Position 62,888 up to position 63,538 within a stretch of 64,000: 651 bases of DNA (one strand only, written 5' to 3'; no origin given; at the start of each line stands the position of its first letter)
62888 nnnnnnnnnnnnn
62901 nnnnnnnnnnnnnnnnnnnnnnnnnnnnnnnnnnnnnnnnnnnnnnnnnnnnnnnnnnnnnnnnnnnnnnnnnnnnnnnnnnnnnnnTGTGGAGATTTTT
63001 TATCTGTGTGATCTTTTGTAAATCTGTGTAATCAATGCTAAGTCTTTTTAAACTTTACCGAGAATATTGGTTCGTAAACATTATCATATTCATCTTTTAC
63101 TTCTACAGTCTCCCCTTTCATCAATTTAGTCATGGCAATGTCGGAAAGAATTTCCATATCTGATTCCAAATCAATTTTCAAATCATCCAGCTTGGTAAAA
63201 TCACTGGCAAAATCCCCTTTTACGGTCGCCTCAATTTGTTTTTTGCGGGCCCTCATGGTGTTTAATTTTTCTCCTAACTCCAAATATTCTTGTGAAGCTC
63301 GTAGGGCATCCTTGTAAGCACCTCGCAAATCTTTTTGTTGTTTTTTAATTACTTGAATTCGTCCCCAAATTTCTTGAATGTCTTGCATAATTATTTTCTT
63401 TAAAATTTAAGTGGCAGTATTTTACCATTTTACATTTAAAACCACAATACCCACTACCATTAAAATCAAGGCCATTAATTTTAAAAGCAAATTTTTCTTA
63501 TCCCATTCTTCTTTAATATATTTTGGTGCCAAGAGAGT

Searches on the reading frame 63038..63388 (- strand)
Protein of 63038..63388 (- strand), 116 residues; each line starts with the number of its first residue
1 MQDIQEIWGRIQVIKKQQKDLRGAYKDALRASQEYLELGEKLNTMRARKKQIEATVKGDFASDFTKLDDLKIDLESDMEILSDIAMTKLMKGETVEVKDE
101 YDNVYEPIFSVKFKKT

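Call 73: find_encoding_contigs(protein=window:63038-63388:-, flank=10000, max_places=2)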
Protein window:63038-63388:- (116 aa): 14 contigs read that carry it; 2 places shown.
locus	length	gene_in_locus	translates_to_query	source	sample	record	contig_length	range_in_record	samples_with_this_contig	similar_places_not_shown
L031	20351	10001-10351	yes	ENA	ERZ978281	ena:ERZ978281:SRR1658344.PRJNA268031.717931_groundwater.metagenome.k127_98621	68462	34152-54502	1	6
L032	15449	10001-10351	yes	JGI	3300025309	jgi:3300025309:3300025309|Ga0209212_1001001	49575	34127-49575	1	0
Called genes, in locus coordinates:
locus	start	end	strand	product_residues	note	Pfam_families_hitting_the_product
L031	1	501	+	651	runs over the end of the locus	PF00012:HSP70, PF06723:MreB_Mbl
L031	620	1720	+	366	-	PF00226:DnaJ, PF01556:DnaJ_C, PF00684:DnaJ_CXXCXGXG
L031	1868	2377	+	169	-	-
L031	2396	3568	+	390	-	PF03198:Glyco_hydro_72 (faint)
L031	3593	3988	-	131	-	-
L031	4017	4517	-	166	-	PF06695:Sm_multidrug_ex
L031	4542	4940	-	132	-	PF00075:RNase_H, PF13456:RVT_3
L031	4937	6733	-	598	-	PF01368:DHH, PF02272:DHHA1, PF17768:RecJ_OB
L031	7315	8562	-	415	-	PF00464:SHMT, PF00155:Aminotran_1_2, PF01212:Beta_elim_lyase (weak)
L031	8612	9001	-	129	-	PF00293:NUDIX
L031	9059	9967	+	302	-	PF00892:EamA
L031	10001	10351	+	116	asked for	-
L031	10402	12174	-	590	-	PF04055:Radical_SAM, PF16199:Radical_SAM_C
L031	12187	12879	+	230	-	PF01209:Ubie_methyltran, PF13489:Methyltransf_23, PF03141:Methyltransf_29 (weak), PF07021:MetW, PF13649:Methyltransf_25, PF13847:Methyltransf_31, PF08241:Methyltransf_11, PF08242:Methyltransf_12, +2 more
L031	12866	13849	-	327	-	PF00291:PALP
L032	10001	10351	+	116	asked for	-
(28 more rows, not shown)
